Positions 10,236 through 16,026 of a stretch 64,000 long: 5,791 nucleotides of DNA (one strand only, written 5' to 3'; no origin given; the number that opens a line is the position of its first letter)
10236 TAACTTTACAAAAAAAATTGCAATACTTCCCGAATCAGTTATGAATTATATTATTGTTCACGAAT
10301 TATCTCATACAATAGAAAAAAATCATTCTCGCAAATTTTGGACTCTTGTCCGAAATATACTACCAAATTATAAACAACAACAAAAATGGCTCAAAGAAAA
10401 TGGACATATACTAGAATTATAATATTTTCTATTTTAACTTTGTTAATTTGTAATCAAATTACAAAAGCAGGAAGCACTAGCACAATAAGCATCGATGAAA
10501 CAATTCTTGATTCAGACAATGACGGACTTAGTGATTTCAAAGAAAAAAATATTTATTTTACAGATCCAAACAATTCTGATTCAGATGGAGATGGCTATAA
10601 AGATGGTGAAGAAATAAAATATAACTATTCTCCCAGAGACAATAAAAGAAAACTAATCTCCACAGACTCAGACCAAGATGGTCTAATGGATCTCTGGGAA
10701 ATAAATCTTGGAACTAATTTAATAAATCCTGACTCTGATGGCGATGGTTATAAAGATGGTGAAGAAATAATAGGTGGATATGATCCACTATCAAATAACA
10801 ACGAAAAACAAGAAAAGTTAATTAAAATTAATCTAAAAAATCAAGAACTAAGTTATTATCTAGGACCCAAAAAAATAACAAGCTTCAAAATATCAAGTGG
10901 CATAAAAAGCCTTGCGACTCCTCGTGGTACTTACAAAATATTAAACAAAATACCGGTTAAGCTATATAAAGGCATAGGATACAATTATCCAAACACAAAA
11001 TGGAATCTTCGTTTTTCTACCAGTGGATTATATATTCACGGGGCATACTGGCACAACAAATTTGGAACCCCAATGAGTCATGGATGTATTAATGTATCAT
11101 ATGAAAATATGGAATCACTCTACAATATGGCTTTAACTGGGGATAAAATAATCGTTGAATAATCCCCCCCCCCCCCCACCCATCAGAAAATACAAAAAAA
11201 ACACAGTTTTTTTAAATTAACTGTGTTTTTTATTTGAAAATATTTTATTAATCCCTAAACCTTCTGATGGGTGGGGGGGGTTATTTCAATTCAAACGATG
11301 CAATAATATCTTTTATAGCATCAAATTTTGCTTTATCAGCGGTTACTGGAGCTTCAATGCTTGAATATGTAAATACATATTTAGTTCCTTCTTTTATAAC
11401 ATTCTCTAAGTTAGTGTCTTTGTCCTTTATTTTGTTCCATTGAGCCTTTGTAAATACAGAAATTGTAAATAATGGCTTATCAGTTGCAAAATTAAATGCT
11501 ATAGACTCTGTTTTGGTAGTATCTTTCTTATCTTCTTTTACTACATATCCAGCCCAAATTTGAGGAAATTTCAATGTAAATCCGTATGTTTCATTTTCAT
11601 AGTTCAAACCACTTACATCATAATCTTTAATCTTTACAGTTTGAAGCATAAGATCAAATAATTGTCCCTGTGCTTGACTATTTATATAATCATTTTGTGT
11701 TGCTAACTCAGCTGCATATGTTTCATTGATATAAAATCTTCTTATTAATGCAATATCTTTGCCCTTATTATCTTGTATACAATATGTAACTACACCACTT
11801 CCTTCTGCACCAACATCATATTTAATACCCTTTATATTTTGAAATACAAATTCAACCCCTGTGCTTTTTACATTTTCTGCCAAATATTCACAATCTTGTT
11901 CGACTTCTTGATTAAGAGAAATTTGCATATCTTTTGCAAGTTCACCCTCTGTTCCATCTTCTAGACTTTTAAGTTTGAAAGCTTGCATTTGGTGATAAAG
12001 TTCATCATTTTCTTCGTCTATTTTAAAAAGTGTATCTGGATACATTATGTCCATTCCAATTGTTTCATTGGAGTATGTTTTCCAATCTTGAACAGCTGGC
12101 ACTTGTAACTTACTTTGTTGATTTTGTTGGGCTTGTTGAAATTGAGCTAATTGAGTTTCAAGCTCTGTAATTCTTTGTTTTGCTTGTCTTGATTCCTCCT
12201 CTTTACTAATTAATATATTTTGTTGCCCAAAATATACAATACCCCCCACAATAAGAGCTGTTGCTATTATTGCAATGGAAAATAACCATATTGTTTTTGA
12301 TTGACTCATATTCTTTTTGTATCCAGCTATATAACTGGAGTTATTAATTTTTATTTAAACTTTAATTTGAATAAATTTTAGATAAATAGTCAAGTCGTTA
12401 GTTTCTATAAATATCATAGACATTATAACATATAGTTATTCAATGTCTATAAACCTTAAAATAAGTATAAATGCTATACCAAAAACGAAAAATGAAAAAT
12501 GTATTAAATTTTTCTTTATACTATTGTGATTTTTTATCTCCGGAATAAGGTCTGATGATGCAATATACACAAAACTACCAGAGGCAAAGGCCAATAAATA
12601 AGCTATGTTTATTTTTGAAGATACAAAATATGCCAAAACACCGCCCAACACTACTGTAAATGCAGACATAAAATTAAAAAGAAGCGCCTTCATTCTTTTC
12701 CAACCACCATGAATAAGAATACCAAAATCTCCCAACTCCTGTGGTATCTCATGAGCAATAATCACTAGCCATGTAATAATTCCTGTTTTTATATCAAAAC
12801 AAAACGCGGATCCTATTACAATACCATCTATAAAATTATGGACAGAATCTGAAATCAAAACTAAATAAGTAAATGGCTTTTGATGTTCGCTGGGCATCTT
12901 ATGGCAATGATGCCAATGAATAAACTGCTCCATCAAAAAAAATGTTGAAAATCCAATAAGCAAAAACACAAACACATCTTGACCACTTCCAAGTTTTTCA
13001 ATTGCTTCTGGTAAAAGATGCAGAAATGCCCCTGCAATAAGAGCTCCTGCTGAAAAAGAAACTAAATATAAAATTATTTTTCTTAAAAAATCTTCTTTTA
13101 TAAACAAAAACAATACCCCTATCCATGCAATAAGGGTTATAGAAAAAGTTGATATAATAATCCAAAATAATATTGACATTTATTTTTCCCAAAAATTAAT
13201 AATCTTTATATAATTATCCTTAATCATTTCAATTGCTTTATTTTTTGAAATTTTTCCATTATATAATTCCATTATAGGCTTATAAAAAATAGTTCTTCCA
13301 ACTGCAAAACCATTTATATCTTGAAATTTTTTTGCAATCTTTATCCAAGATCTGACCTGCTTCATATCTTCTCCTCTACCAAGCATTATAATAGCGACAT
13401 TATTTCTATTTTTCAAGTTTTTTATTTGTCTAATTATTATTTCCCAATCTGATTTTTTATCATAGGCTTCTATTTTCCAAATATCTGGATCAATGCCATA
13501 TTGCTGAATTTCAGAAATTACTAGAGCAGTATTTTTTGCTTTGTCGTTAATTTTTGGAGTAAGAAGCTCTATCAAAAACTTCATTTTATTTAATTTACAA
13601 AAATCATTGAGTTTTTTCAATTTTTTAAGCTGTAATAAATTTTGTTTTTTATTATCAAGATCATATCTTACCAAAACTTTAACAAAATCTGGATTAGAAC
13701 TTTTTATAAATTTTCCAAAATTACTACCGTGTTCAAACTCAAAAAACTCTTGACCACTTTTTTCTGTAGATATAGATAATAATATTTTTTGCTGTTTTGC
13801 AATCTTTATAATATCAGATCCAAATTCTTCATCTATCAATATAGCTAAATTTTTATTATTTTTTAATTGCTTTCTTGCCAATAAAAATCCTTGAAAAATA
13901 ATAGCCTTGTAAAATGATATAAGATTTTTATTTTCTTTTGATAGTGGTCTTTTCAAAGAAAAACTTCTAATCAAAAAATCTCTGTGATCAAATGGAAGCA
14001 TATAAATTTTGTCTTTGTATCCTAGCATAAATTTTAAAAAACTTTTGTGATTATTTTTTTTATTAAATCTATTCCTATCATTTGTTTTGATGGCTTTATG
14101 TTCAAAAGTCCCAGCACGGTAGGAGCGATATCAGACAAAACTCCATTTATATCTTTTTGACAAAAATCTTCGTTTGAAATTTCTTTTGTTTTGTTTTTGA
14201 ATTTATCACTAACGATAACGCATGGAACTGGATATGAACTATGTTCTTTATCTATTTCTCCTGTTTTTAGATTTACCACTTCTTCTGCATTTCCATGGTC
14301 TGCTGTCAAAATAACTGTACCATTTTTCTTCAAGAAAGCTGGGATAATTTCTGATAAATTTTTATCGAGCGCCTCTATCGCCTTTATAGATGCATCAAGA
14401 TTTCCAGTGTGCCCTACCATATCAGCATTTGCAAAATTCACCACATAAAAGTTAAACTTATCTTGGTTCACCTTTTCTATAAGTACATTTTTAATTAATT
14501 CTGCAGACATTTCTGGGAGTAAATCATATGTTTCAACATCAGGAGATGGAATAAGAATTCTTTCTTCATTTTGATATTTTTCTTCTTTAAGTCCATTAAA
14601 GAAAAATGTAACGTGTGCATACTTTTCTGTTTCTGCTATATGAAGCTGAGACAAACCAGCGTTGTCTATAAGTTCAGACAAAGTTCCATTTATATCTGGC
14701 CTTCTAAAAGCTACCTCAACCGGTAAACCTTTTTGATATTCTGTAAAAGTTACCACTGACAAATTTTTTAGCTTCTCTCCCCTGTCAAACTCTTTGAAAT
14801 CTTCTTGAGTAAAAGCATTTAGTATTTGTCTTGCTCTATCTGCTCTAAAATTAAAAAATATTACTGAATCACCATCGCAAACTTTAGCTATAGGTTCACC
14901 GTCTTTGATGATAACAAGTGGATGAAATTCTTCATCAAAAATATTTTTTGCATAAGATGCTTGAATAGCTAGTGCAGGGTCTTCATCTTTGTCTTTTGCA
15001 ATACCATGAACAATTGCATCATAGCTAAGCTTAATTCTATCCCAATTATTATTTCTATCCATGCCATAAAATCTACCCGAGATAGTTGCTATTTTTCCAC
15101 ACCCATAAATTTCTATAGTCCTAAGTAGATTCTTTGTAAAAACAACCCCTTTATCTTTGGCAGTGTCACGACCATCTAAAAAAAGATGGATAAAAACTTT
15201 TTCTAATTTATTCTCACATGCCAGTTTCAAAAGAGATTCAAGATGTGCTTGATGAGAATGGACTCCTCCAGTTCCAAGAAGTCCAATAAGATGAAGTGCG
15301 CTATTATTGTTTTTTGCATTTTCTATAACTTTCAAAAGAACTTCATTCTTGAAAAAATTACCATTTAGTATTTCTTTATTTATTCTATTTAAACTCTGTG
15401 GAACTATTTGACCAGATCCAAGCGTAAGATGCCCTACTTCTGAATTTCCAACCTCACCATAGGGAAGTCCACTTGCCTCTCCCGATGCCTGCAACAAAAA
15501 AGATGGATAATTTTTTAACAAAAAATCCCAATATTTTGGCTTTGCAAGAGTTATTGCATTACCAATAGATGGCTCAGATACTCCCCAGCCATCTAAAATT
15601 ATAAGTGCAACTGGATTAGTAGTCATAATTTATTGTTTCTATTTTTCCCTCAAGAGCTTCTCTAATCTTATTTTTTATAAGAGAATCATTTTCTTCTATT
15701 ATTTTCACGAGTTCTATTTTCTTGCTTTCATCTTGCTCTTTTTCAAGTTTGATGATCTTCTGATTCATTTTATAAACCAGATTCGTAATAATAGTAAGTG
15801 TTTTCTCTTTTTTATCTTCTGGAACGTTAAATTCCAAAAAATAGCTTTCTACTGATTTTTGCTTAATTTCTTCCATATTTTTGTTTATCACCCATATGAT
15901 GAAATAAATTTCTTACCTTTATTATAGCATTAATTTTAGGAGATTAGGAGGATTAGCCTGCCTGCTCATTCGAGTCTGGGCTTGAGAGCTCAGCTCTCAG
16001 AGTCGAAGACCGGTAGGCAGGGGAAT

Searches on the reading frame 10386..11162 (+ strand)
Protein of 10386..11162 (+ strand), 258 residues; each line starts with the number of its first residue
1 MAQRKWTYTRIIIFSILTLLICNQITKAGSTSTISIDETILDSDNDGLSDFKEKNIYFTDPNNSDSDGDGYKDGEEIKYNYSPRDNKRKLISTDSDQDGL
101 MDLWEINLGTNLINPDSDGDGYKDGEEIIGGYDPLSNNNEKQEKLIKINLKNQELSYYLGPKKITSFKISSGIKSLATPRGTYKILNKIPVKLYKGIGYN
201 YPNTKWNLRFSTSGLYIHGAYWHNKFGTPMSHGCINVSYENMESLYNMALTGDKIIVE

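Call 50: find_encoding_contigs(protein=window:10386-11162:+, flank=7000, max_places=10)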
Protein window:10386-11162:+ (258 aa): 5 contigs read that carry it; 3 places shown.
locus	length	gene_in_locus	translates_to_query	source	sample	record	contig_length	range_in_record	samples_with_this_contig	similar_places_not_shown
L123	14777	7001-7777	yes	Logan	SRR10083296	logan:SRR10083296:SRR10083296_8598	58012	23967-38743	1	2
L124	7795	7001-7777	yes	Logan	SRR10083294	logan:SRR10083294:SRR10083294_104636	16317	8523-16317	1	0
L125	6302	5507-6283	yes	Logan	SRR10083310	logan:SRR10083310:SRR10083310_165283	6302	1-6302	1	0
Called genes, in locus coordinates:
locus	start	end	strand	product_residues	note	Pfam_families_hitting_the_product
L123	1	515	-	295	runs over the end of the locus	PF01435:Peptidase_M48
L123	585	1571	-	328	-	PF00579:tRNA-synt_1b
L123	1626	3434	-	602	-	PF00753:Lactamase_B, PF12706:Lactamase_B_2, PF22505:RNase_J_b_CASP, PF17770:RNase_J_C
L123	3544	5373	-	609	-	PF00496:SBP_bac_5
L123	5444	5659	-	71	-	PF03840:SecG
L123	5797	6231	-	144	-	-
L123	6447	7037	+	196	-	PF01863:YgjP-like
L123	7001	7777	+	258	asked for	PF18884:TSP3_bac (faint), PF03734:YkuD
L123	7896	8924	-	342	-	-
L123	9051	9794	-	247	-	PF02535:Zip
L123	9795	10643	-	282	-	PF01791:DeoC (faint), PF09863:DUF2090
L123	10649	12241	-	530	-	PF01676:Metalloenzyme, PF06415:iPGM_N, PF00884:Sulfatase (weak), PF01663:Phosphodiest (weak)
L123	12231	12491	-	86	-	-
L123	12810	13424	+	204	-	PF01250:Ribosomal_S6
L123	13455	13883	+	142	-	PF00436:SSB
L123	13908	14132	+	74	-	PF01084:Ribosomal_S18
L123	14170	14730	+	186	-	PF08207:EFP_N, PF01132:EFP, PF09285:Elong-fact-P_C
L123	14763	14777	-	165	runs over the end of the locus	PF01797:Y1_Tnp (faint)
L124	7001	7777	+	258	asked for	PF18884:TSP3_bac (faint), PF03734:YkuD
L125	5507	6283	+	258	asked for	PF18884:TSP3_bac (faint), PF03734:YkuD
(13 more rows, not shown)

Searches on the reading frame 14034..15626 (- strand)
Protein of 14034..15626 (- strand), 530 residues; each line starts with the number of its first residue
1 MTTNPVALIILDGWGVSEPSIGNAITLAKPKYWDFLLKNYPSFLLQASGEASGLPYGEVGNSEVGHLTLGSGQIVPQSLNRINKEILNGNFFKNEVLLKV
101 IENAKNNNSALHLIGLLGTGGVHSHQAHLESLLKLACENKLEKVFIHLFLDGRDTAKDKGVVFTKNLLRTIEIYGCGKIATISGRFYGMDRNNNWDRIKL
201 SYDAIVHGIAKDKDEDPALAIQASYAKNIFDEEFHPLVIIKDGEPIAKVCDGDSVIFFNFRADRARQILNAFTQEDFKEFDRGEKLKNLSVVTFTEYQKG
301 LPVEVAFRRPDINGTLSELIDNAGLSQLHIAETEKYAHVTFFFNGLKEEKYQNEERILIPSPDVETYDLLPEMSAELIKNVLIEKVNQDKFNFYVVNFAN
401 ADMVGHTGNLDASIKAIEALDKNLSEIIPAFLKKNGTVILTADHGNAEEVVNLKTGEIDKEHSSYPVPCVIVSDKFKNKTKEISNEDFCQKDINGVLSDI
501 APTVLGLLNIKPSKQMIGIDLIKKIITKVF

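Call 51: find_homologous_proteins(query=window:14034-15626:-, max_evalue=1e-100)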
Query window:14034-15626:- (530 aa): 7969 proteins with E <= 1e-100 among 8000 candidates; the best 120 are listed.
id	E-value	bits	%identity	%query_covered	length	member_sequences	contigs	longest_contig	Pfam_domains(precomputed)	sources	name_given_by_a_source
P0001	0.0e+0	1189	100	100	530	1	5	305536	PF06415.19,PF01676.24,PF01663.28,PF00884.29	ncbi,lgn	-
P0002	1.0e-287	973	80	100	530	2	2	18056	PF06415.19,PF01676.24,PF01663.28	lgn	-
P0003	4.8e-284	961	78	100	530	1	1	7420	PF06415.19,PF01676.24,PF00884.29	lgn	-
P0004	1.2e-251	854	70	99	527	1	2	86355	PF06415.19,PF01676.24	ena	-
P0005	5.0e-250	849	70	99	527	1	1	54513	PF06415.19,PF01676.24,PF01663.28,PF00884.29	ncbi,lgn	-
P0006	1.7e-244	830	68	99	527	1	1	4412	PF06415.19,PF01676.24,PF01663.28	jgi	jgi:2,3-bisphosphoglycerate-independent phosphoglycerate mutase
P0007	2.2e-244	830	69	99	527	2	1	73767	PF06415.19,PF01676.24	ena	-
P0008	4.4e-244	829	69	99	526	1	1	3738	PF06415.19,PF01676.24,PF01663.28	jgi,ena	-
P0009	5.5e-242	822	68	99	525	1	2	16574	PF06415.19,PF01676.24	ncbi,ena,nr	ncbi:2,3-bisphosphoglycerate-independent phosphoglycerate mutase [bacterium]|nr:2,3-bisphosphoglycer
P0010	4.6e-241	819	68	99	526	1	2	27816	PF06415.19,PF01676.24,PF01663.28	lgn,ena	-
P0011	6.1e-241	819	68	99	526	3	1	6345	PF06415.19,PF01676.24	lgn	-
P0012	1.6e-240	817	68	99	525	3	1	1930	PF06415.19,PF01676.24,PF01663.28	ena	-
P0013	2.2e-240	817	68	99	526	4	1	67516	PF06415.19,PF01676.24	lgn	-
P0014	5.9e-238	809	67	99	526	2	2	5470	PF06415.19,PF01676.24,PF01663.28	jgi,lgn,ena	-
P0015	6.3e-238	809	68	99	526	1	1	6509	PF06415.19,PF01676.24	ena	-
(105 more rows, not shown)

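Call 52: find_encoding_contigs(protein=P0002, flank=7000, max_places=2)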
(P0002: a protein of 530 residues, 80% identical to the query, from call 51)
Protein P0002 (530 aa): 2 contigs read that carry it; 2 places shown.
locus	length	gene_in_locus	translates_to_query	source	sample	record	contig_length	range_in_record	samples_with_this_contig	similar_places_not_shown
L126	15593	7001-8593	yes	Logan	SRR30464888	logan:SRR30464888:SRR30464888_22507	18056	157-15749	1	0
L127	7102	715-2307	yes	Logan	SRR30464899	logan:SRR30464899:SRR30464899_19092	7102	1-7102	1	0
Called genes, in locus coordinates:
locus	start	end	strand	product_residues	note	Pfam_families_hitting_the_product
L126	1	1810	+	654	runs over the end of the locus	?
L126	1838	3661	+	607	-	-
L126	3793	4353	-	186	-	PF08207:EFP_N, PF01132:EFP, PF09285:Elong-fact-P_C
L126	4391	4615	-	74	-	PF01084:Ribosomal_S18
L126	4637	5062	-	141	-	PF00436:SSB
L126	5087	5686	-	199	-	PF01250:Ribosomal_S6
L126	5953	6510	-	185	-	-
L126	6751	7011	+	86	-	-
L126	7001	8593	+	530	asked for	PF01676:Metalloenzyme, PF06415:iPGM_N, PF01663:Phosphodiest (weak)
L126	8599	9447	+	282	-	PF01791:DeoC (faint), PF09863:DUF2090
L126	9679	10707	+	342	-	-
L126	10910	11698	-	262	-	PF18884:TSP3_bac (weak), PF03734:YkuD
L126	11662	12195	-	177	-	PF01863:YgjP-like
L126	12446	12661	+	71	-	PF03840:SecG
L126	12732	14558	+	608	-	PF00496:SBP_bac_5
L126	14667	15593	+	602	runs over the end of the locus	PF00753:Lactamase_B, PF12706:Lactamase_B_2, PF22505:RNase_J_b_CASP, PF07521:RMMBL (faint), PF17770:RNase_J_C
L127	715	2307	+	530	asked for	PF01676:Metalloenzyme, PF06415:iPGM_N, PF01663:Phosphodiest (weak)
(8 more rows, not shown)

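Call 53: find_encoding_contigs(protein=P0004, flank=7000, max_places=2)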
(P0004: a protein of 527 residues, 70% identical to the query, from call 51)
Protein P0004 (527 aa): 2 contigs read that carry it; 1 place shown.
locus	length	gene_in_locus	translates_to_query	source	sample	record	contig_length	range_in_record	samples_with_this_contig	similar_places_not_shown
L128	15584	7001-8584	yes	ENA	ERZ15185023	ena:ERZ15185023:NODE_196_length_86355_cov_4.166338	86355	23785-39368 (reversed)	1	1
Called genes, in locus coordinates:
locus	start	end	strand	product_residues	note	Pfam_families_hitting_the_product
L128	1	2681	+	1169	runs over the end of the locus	-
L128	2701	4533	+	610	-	-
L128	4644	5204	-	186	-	PF08207:EFP_N, PF01132:EFP, PF09285:Elong-fact-P_C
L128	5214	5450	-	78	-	PF01084:Ribosomal_S18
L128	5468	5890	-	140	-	PF00436:SSB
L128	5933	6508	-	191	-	PF01250:Ribosomal_S6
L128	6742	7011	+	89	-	-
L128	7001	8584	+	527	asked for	PF01676:Metalloenzyme, PF06415:iPGM_N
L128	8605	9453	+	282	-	PF09863:DUF2090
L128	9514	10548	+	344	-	-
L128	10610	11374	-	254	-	PF18884:TSP3_bac (faint), PF03734:YkuD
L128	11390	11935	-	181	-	PF01863:YgjP-like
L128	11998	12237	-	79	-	-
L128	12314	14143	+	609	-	PF00496:SBP_bac_5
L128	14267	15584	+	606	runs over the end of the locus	PF00753:Lactamase_B, PF12706:Lactamase_B_2, PF22505:RNase_J_b_CASP, PF17770:RNase_J_C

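Call 54: find_encoding_contigs(protein=P0005, flank=7000, max_places=2)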
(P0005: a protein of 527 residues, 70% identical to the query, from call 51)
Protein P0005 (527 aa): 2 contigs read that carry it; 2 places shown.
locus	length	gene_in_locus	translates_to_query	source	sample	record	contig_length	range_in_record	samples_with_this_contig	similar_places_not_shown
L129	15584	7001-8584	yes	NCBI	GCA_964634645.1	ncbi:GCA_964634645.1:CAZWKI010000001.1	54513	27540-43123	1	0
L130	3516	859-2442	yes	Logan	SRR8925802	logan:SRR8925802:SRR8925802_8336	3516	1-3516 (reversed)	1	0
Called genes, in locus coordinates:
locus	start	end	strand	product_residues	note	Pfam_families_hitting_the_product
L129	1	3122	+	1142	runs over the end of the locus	-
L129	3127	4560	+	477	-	-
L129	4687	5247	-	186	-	PF08207:EFP_N, PF01132:EFP, PF09285:Elong-fact-P_C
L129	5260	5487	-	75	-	PF01084:Ribosomal_S18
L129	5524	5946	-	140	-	PF00436:SSB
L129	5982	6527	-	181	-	PF01250:Ribosomal_S6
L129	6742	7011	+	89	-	-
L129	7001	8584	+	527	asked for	PF01676:Metalloenzyme, PF06415:iPGM_N, PF00884:Sulfatase (weak), PF01663:Phosphodiest (weak)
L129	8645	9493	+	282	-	PF09863:DUF2090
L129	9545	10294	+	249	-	PF02535:Zip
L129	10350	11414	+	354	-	-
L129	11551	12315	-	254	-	PF18884:TSP3_bac (faint), PF03734:YkuD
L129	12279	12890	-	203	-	PF01863:YgjP-like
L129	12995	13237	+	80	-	PF03840:SecG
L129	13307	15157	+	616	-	PF00496:SBP_bac_5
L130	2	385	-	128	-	?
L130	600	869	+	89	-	-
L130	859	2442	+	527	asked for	PF01676:Metalloenzyme, PF06415:iPGM_N, PF00884:Sulfatase (weak), PF01663:Phosphodiest (weak)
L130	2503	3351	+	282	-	PF09863:DUF2090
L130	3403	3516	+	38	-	?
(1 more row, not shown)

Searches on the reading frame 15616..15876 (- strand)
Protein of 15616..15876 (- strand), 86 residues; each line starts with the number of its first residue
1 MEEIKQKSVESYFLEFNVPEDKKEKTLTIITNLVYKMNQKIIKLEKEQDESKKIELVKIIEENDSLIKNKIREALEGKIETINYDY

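Call 41: find_encoding_contigs(protein=window:15616-15876:-, flank=3000, max_places=10)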
Protein window:15616-15876:- (86 aa): 6 contigs read that carry it; 2 places shown.
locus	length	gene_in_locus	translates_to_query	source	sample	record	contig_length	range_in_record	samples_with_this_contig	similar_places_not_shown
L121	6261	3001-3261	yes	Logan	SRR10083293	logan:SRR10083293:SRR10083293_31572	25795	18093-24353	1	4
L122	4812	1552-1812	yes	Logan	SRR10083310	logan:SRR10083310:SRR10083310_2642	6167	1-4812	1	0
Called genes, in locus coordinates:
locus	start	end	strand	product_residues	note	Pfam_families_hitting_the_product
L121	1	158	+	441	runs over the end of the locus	-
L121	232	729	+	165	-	PF01797:Y1_Tnp (faint)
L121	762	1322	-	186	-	PF08207:EFP_N, PF01132:EFP, PF09285:Elong-fact-P_C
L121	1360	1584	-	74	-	PF01084:Ribosomal_S18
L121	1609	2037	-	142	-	PF00436:SSB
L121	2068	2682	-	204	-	PF01250:Ribosomal_S6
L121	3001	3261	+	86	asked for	-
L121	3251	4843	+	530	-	PF01676:Metalloenzyme, PF06415:iPGM_N, PF00884:Sulfatase (weak), PF01663:Phosphodiest (weak)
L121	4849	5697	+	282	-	PF01791:DeoC (faint), PF09863:DUF2090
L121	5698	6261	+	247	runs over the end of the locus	PF02535:Zip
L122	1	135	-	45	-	?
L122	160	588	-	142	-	PF00436:SSB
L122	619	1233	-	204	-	PF01250:Ribosomal_S6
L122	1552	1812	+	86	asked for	-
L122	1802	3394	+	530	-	PF01676:Metalloenzyme, PF06415:iPGM_N, PF00884:Sulfatase (weak), PF01663:Phosphodiest (weak)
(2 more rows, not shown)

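Call 44: search_protein_families(library=pfam, proteins=[window:15616-15876:-], max_evalue=0.1)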
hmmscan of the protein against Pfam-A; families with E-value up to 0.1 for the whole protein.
window:15616-15876:- (86 aa): 2 families
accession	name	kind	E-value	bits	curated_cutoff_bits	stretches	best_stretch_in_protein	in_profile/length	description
PF00799.26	Gemini_AL1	-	0.0055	17.1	24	1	10-66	6-62/113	Geminivirus Rep catalytic domain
PF18852.6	LPD34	-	0.017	15.1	27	1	22-53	99-130/213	Large polyvalent protein associated domain 34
